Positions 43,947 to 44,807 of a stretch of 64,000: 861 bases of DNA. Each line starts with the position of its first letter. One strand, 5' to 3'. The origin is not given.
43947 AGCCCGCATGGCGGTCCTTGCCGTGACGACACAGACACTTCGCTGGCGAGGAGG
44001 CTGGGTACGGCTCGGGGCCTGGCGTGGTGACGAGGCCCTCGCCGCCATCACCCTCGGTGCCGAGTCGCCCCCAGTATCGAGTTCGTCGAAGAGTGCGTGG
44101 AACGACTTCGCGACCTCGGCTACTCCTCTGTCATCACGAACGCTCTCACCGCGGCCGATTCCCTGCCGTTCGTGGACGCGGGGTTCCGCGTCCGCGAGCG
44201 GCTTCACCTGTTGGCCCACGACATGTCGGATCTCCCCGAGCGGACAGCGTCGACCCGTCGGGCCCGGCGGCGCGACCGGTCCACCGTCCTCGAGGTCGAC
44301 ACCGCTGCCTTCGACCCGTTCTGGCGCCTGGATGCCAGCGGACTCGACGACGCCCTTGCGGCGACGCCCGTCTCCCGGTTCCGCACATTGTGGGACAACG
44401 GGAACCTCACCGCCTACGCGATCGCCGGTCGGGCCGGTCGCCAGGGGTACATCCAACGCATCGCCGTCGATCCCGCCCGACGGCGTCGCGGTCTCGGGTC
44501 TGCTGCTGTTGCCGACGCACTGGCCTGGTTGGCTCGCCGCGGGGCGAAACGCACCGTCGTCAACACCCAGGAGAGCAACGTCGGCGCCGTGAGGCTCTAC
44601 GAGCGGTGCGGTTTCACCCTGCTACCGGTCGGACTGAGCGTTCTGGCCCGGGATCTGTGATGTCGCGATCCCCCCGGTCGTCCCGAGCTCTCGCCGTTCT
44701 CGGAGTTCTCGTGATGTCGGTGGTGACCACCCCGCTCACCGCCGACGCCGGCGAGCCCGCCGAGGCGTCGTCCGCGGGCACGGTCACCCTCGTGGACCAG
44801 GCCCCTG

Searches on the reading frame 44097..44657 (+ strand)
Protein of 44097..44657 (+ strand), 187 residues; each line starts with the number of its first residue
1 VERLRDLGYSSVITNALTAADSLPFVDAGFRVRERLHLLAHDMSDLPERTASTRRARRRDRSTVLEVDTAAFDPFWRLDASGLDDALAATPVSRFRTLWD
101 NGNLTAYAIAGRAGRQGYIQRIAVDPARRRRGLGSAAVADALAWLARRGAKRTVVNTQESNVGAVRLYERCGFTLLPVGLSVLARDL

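Call 28: search_protein_families(library=pfam, proteins=[window:44097-44657:+], max_evalue=0.00001)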
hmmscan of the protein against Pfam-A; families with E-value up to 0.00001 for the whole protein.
window:44097-44657:+ (187 aa): 5 families
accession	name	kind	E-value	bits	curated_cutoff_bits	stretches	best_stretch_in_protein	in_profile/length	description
PF00583.31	Acetyltransf_1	-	1.2e-17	64.7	20.7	1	91-173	31-116/116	Acetyltransferase (GNAT) family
PF13508.13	Acetyltransf_7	-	1.6e-11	44.8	27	1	98-174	8-83/84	Acetyltransferase (GNAT) domain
PF08445.16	FR47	-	2.9e-08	34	22.1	1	116-175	21-79/86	FR47-like protein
PF13673.13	Acetyltransf_10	-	7.5e-07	29.6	23.6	1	112-174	47-108/128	Acetyltransferase (GNAT) domain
PF13302.13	Acetyltransf_3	-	7.9e-06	27.1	25.4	0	123-174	86-138/138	Acetyltransferase (GNAT) domain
